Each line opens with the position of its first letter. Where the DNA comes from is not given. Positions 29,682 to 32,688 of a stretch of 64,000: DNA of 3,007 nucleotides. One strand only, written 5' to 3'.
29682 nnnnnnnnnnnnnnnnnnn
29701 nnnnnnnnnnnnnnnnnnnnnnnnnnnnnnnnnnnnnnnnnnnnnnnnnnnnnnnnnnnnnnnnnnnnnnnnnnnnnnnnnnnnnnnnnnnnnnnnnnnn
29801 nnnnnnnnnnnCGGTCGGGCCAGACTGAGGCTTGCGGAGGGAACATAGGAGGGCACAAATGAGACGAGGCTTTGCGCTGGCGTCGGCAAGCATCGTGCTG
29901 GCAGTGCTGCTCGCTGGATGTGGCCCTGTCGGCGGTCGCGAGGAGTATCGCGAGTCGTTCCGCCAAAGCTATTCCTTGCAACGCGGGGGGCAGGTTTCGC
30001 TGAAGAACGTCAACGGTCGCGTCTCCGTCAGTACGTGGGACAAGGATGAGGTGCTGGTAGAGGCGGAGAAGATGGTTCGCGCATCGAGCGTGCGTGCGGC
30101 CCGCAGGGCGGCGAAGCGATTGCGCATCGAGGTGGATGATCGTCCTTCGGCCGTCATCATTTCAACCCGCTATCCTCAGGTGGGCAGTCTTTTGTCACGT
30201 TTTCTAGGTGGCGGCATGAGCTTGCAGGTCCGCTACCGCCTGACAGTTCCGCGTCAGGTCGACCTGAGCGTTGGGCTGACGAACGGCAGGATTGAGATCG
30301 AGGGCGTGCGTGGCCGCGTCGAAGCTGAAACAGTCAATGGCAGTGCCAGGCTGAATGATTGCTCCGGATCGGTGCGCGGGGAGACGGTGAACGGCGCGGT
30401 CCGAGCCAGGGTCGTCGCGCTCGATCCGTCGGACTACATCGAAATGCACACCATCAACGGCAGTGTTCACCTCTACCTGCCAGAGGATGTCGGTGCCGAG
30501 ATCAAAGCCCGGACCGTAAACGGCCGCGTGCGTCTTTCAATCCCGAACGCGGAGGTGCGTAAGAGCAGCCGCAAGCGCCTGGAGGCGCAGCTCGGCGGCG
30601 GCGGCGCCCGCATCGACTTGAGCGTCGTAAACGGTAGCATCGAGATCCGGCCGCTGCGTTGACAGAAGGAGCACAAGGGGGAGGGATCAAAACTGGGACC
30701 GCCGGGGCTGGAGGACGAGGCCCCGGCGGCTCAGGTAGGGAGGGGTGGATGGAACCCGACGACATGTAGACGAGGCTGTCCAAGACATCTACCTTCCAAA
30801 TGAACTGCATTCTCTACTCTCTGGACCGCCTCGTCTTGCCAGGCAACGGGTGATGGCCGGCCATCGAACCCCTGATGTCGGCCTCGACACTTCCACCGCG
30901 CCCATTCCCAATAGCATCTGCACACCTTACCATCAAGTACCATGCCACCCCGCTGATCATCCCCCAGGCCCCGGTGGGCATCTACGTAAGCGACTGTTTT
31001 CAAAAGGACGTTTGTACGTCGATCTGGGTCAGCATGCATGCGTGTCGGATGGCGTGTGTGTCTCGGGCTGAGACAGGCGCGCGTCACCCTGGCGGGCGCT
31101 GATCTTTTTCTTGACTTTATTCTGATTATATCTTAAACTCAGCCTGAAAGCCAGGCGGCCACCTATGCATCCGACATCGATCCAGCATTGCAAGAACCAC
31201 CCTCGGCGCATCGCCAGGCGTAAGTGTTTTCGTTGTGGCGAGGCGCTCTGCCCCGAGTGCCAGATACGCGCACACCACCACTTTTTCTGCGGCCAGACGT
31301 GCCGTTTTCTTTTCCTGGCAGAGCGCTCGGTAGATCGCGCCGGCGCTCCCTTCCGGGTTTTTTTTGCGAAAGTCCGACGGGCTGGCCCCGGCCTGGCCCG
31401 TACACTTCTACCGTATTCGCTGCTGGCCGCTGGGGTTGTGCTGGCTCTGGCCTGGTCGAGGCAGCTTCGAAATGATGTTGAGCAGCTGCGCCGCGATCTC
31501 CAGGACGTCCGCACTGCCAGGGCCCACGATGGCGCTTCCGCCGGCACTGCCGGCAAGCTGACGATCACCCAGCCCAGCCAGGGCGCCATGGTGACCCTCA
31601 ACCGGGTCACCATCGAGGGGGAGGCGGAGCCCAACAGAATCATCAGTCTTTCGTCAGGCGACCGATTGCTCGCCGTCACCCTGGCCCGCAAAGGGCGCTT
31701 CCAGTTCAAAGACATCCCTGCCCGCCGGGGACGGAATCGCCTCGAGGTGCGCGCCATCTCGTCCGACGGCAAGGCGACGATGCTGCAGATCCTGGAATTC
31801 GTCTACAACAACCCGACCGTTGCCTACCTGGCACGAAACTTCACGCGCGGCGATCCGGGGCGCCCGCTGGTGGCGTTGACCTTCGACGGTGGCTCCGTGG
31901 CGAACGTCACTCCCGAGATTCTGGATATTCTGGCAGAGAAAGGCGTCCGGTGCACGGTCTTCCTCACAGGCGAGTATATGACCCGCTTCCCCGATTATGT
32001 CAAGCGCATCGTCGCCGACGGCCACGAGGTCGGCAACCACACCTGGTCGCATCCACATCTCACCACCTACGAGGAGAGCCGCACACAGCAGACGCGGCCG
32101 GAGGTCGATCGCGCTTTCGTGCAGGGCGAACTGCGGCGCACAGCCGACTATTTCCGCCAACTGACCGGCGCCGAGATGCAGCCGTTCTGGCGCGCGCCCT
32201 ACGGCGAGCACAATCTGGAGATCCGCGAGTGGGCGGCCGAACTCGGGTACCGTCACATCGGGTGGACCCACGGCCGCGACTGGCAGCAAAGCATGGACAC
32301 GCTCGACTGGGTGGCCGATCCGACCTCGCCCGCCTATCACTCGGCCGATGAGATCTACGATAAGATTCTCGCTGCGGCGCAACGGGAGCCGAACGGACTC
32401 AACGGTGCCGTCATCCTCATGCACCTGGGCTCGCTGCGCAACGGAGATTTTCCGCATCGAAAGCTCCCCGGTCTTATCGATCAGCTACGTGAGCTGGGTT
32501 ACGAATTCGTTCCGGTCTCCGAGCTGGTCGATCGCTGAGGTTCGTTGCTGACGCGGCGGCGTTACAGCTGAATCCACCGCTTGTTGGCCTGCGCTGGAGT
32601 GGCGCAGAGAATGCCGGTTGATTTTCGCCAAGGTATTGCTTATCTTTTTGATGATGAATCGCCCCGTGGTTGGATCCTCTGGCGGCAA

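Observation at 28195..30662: Beta-helix passenger fused to Omp85/TpsB-type barrel (type Vd-like autotransporter?) plus DUF4097 beta-helical lipoprotein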

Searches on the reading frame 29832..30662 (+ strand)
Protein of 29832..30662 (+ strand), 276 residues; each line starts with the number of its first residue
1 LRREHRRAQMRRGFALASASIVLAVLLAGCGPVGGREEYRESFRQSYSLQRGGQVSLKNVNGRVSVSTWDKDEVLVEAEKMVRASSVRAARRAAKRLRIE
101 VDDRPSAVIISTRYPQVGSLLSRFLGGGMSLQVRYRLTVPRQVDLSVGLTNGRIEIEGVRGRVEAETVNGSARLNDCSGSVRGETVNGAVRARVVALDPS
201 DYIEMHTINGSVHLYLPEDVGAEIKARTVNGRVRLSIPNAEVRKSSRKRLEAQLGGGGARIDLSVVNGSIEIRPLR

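Call 3: search_protein_families(library=pfam, proteins=[window:29832-30662:+], max_evalue=1)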
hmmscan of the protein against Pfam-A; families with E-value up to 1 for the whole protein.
window:29832-30662:+ (276 aa): 4 families
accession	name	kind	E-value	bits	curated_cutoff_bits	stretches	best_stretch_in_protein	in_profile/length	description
PF13349.12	DUF4097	-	4.7e-07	29.9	22.9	1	144-273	119-247/247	Toastrack DUF4097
PF01203.25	T2SSN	-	8.2e-06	26.5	29.6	1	125-261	40-128/211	Type II secretion system (T2SS), protein N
PF24016.2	DUF7330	-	0.00059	19.9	27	1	182-236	75-131/187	Domain of unknown function (DUF7330)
PF09922.15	LiaF-like_C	-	0.018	15.4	29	1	200-241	39-81/114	Cell wall-active antibiotics response LiaF, C-terminal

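Call 4: search_protein_families(library=ncbifam, proteins=[window:29832-30662:+], max_evalue=1)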
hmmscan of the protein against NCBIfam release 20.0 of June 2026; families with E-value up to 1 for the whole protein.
window:29832-30662:+ (276 aa): 4 families
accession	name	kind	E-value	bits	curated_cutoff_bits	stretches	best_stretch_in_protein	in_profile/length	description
NF038025.1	dapto_LiaX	exception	2.8e-12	46.2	350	2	147-240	360-451/512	daptomycin-sensing surface protein LiaX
NF049997.1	LiaG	equivalog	1.7e-10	40.6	285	1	144-272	160-286/286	LiaG family protein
NF040535.1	LiaF_C_term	equivalog_domain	0.00097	19.2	57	1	201-248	27-74/103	cell wall-active antibiotics response protein LiaF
NF046053.1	lipo_BPTD_2524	equivalog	0.13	12.7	50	1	18-79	6-65/132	BPTD_2524 family lipoprotein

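Call 51: find_homologous_proteins(query=window:29832-30662:+, max_evalue=0.001)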
Query window:29832-30662:+ (276 aa): 3862 proteins with E <= 0.001 among 8000 candidates; the best 120 are listed.
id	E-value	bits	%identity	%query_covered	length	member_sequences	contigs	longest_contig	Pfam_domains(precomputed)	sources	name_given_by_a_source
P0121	8.5e-162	555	100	97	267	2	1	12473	PF13349.13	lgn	-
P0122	4.0e-87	310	53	96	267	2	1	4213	PF13349.13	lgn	-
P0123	2.2e-74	268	52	92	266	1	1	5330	PF13349.13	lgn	-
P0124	2.3e-50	190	38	86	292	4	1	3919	PF13349.13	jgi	-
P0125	3.1e-50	189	43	95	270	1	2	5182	PF13349.13,PF24016.2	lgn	-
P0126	6.0e-49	185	44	95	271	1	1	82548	PF13349.13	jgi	jgi:Toastrack DUF4097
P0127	2.1e-48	183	43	94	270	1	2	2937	PF13349.13,PF24016.2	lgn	-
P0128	3.6e-48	182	39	91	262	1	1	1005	PF13349.13,PF24016.2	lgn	-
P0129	6.3e-48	181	35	85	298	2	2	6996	PF13349.13,PF24016.2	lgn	-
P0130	3.2e-46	176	38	86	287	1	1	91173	PF13349.13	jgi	jgi:putative adhesin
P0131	4.3e-46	175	40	87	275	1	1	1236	PF13349.13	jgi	jgi:hypothetical protein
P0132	4.8e-45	172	43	85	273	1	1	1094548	PF13349.13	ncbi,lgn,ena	-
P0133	1.2e-44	171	38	84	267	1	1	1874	PF13349.13,PF24016.2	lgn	-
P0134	1.5e-44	170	39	84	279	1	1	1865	PF13349.13,PF24016.2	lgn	-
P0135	1.6e-44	170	42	95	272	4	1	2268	PF13349.13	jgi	jgi:DUF4097 and DUF4098 domain-containing protein YvlB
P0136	2.0e-44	170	40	94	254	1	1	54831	PF13349.13,PF24016.2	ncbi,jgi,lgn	-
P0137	2.7e-44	170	39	89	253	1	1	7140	PF13349.13,PF24016.2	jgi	jgi:hypothetical protein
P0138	3.0e-44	169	37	91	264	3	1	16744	PF13349.13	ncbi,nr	ncbi:MAG: DUF4097 family beta strand repeat-containing protein [Thermoanaerobaculia bacterium]|nr:DU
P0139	6.1e-44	168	38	89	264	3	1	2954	PF13349.13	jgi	-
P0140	7.0e-44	168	37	84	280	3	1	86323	PF13349.13,PF24016.2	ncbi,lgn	ncbi:MAG TPA: DUF4097 family beta strand repeat-containing protein [Thermoanaerobaculia bacterium]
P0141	1.1e-43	168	39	82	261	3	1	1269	PF13349.13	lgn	-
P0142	1.6e-43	167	40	91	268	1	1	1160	PF13349.13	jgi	jgi:hypothetical protein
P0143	2.0e-43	167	36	93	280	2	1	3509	PF13349.13,PF24016.2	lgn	-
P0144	3.6e-43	166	40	95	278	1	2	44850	PF13349.13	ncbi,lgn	-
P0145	8.1e-43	165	38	87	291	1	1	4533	PF13349.13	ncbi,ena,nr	ncbi:MAG: DUF4097 family beta strand repeat-containing protein [Thermoanaerobaculia bacterium]|nr:DU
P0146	8.9e-43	165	37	95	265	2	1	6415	PF13349.13,PF24016.2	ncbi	-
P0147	9.9e-43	164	35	87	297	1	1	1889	PF13349.13,PF24016.2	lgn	-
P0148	1.4e-42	164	36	88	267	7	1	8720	PF13349.13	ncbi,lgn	ncbi:MAG: DUF4097 family beta strand repeat-containing protein [Acidobacteriota bacterium]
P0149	1.7e-42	164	42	95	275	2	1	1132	PF13349.13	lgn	-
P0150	1.9e-42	164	39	95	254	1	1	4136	PF13349.13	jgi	jgi:hypothetical protein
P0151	3.8e-42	163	33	91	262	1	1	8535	PF13349.13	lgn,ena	-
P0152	4.3e-42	162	40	81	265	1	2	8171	PF13349.13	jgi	jgi:hypothetical protein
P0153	4.7e-42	162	38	97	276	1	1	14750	PF13349.13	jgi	jgi:hypothetical protein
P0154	6.3e-42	162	32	91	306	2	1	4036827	PF13349.13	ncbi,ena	-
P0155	9.0e-42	161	38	84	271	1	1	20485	PF13349.13,PF24016.2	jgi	jgi:hypothetical protein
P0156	1.3e-41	161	40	85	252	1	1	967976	PF13349.13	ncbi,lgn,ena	-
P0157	1.8e-41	160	37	84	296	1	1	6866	PF13349.13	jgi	-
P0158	2.0e-41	160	37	93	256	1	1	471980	PF13349.13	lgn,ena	-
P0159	2.2e-41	160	35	91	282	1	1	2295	PF13349.13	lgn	-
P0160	5.3e-41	159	34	97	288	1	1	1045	PF13349.13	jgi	-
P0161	5.4e-41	159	35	84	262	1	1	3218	PF13349.13,PF24016.2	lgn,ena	-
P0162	5.4e-41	159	40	84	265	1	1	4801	PF13349.13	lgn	-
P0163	5.6e-41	159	39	93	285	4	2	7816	PF13349.13,PF24016.2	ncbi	-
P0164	5.7e-41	159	39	84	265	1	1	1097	PF13349.13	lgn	-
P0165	6.8e-41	158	33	99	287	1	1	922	PF13349.13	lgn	-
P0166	6.8e-41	158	37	94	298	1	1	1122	PF13349.13,PF24016.2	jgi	jgi:hypothetical protein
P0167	9.9e-41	158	38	87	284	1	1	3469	PF13349.13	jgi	-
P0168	1.0e-40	158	42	85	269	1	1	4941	PF13349.13,PF24016.2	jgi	jgi:DUF4097 and DUF4098 domain-containing protein YvlB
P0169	1.4e-40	157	38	97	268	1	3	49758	PF13349.13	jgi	jgi:DUF4097 and DUF4098 domain-containing protein YvlB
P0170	1.4e-40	157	39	95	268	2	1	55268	PF13349.13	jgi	jgi:hypothetical protein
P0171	1.5e-40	157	36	96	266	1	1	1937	PF13349.13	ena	-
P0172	1.9e-40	157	36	85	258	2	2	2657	PF13349.13,PF24016.2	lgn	-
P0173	2.2e-40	157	40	86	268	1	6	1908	PF13349.13,PF24016.2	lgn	-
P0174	3.0e-40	156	35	92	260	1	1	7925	PF13349.13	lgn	-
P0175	3.1e-40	156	36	84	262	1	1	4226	PF13349.13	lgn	-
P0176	3.1e-40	156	35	91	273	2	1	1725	PF13349.13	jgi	-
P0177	3.3e-40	156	37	92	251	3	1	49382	PF13349.13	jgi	jgi:DUF4097 and DUF4098 domain-containing protein YvlB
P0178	3.5e-40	156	35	84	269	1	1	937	PF13349.13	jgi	-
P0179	3.6e-40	156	38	91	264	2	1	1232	PF13349.13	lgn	-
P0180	4.2e-40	156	33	89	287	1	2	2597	PF13349.13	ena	-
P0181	4.4e-40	156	33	84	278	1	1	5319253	PF13349.13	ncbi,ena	-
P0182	5.0e-40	156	39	84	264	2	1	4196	PF13349.13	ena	-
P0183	1.1e-39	154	37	84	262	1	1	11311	PF13349.13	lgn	-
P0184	1.3e-39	154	38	93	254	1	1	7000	PF13349.13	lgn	-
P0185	1.4e-39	154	37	93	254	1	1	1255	PF13349.13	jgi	jgi:hypothetical protein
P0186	1.7e-39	154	36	96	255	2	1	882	PF13349.13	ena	-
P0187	2.2e-39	153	37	98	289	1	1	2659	PF13349.13,PF24016.2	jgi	jgi:hypothetical protein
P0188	2.4e-39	153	40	84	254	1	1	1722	PF13349.13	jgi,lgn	jgi:DUF4097 and DUF4098 domain-containing protein YvlB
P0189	2.8e-39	153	37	85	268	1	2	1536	PF13349.13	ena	-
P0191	3.0e-39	153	36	92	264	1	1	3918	PF13349.13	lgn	-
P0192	3.0e-39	153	41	85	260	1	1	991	PF13349.13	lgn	-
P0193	3.5e-39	153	39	94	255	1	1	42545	PF13349.13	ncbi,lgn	-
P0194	3.6e-39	153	38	95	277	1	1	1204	PF13349.13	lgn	-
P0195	7.0e-39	152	38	95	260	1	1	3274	PF13349.13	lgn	-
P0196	7.4e-39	152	39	91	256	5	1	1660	PF13349.13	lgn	-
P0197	9.6e-39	151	35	95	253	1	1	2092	PF13349.13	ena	-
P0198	1.1e-38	151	36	96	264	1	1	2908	PF13349.13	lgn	-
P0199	1.2e-38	151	40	85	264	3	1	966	PF13349.13,PF24016.2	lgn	-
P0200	1.6e-38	151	35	86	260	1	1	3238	PF13349.13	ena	-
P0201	2.0e-38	150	33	86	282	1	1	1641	PF13349.13,PF24016.2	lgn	-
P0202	2.2e-38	150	35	86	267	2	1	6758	PF13349.13,PF24016.2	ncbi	ncbi:MAG TPA: DUF4097 family beta strand repeat-containing protein [Thermoanaerobaculia bacterium]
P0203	2.6e-38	150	39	92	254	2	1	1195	PF13349.13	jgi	jgi:DUF4097 and DUF4098 domain-containing protein YvlB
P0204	2.8e-38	150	39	79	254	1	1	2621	PF13349.13,PF24016.2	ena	-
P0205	3.0e-38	150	38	86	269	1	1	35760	PF13349.13,PF24016.2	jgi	jgi:DUF4097 and DUF4098 domain-containing protein YvlB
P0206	3.5e-38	150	38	88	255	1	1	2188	PF13349.13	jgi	jgi:putative adhesin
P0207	4.6e-38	149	38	95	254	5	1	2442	PF13349.13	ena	-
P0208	4.6e-38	149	38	84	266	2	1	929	PF13349.13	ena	-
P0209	5.4e-38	149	34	86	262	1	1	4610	PF13349.13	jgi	jgi:hypothetical protein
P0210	5.4e-38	149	37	96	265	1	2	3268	PF13349.13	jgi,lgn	-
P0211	5.7e-38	149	35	92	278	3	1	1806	PF13349.13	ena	-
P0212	5.9e-38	149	36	94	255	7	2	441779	PF13349.13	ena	-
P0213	6.1e-38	149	33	84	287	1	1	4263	PF13349.13,PF24016.2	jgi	jgi:DUF4097 and DUF4098 domain-containing protein YvlB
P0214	6.9e-38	149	33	86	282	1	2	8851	PF13349.13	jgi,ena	jgi:DUF4097 and DUF4098 domain-containing protein YvlB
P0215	7.3e-38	149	38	91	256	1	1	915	PF13349.13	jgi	jgi:hypothetical protein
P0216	8.0e-38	148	36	86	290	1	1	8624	PF13349.13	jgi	jgi:DUF4097 and DUF4098 domain-containing protein YvlB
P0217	8.7e-38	148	35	86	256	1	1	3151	PF13349.13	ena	-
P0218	9.0e-38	148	36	96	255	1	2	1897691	PF13349.13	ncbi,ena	-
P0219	1.1e-37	148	37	84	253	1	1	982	PF13349.13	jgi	jgi:DUF4097 and DUF4098 domain-containing protein YvlB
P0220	1.4e-37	148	36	93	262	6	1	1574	PF13349.13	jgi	jgi:DUF4097 and DUF4098 domain-containing protein YvlB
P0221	1.5e-37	148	37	93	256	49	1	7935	PF13349.13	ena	-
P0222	1.7e-37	147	36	91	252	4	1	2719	PF13349.13,PF24016.2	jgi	jgi:DUF4097 and DUF4098 domain-containing protein YvlB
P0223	1.8e-37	147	35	85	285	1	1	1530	PF13349.13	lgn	-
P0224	2.1e-37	147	39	85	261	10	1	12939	PF13349.13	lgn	-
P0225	2.2e-37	147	40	85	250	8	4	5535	PF13349.13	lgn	-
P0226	2.6e-37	147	38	83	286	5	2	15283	PF13349.13,PF24016.2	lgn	-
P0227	3.3e-37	146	38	95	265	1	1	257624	PF13349.13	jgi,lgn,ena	-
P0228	3.4e-37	146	39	93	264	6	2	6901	PF13349.13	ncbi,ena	-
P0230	4.0e-37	146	32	86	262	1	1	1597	PF13349.13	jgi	jgi:DUF4097 and DUF4098 domain-containing protein YvlB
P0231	4.7e-37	146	38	85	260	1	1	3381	PF13349.13,PF24016.2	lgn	-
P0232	5.1e-37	146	38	86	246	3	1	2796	PF13349.13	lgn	-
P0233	5.6e-37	146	35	87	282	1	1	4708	PF13349.13,PF24016.2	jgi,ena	-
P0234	6.8e-37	145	37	96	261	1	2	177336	PF13349.13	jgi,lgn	jgi:hypothetical protein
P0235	8.3e-37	145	41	92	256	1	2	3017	PF13349.13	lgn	-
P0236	8.4e-37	145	40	85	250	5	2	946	PF13349.13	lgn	-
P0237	9.4e-37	145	39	85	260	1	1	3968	PF13349.13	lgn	-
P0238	1.0e-36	145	36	83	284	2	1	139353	PF13349.13,PF24016.2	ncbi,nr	ncbi:MAG TPA: DUF4097 family beta strand repeat-containing protein [Thermoanaerobaculia bacterium]|n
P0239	1.0e-36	145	38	88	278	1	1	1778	PF01203.26,PF13349.13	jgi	jgi:autotransporter translocation and assembly factor TamB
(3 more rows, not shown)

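Call 52: find_encoding_contigs(protein=P0132, flank=5000, max_places=1)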
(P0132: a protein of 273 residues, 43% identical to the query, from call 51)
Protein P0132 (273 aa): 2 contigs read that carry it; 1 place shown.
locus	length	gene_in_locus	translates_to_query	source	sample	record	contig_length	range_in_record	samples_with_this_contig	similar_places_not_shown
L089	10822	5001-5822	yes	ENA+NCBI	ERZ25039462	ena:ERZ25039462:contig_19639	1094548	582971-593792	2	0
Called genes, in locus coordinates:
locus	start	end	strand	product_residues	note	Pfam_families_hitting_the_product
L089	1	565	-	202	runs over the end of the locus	PF01725:Ham1p_like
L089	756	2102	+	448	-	PF26686:DUF8575 (weak)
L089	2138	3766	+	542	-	PF12891:Glyco_hydro_44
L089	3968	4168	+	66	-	PF00313:CSD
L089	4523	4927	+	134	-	-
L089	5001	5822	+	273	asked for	PF13349:DUF4097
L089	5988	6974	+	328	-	-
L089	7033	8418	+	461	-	PF04055:Radical_SAM, PF06969:HemN_C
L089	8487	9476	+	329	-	PF00248:Aldo_ket_red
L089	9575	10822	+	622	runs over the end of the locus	PF01343:Peptidase_S49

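Call 53: find_encoding_contigs(protein=P0181, flank=5000, max_places=1)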
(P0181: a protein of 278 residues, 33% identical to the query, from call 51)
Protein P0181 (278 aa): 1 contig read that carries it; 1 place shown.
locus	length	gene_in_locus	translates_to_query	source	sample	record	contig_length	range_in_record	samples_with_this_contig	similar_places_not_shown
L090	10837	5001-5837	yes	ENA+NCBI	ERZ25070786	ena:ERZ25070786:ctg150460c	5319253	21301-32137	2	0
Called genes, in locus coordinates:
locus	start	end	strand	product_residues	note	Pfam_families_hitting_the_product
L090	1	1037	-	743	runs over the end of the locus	PF03712:Cu2_monoox_C (weak)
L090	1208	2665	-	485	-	PF02661:Fic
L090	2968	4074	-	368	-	-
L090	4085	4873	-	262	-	PF11967:RecO_N, PF02565:RecO_C (weak)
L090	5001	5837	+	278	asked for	PF13349:DUF4097 (faint)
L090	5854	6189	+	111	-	-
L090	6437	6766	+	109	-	PF07876:Dabb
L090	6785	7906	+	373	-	-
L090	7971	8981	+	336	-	PF01073:3Beta_HSD, PF01370:Epimerase, PF02719:Polysacc_synt_2, PF05368:NmrA (weak), PF07993:NAD_binding_4 (weak), PF13460:NAD_binding_10, PF16363:GDP_Man_Dehyd, PF07993:NAD_binding_4 (weak), +1 more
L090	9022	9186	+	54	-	-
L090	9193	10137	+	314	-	PF00781:DAGK_cat, PF19279:YegS_C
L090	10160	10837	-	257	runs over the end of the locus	PF00106:adh_short, PF08659:KR, PF13561:adh_short_C2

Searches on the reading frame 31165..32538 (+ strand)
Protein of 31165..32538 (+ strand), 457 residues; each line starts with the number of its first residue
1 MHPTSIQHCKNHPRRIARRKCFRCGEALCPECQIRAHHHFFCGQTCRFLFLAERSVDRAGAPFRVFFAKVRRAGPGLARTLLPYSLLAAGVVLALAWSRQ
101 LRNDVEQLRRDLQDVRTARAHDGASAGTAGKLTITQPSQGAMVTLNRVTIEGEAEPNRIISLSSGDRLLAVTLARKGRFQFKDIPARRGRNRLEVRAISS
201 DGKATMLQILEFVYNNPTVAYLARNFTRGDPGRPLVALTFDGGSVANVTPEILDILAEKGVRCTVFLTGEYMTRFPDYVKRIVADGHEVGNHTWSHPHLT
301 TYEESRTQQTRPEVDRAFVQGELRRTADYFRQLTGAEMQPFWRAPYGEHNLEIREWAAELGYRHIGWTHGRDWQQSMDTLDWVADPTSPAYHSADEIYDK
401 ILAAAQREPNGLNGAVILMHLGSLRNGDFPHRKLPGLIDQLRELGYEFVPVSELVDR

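Call 3: search_protein_families(library=pfam, proteins=[window:31165-32538:+], max_evalue=1)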
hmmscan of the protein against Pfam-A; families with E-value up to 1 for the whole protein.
window:31165-32538:+ (457 aa): 5 families
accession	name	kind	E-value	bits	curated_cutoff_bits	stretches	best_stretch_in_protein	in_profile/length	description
PF01522.26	Polysacc_deac_1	-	2.4e-32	111.9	23.1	1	229-364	2-123/124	Polysaccharide deacetylase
PF09136.16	Glucodextran_B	-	0.00039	20.7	27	1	131-205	2-73/83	Glucodextranase, domain B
PF00643.29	zf-B_box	-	0.0031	18.1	24.1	1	7-39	4-37/42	B-box zinc finger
PF07809.16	RTP801_C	-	0.14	12.6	27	1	396-422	23-49/115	RTP801 C-terminal region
PF22586.1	ANCHR-like_BBOX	-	0.78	10.3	27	0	9-39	2-30/39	ANCHR-like B-box zinc-binding domain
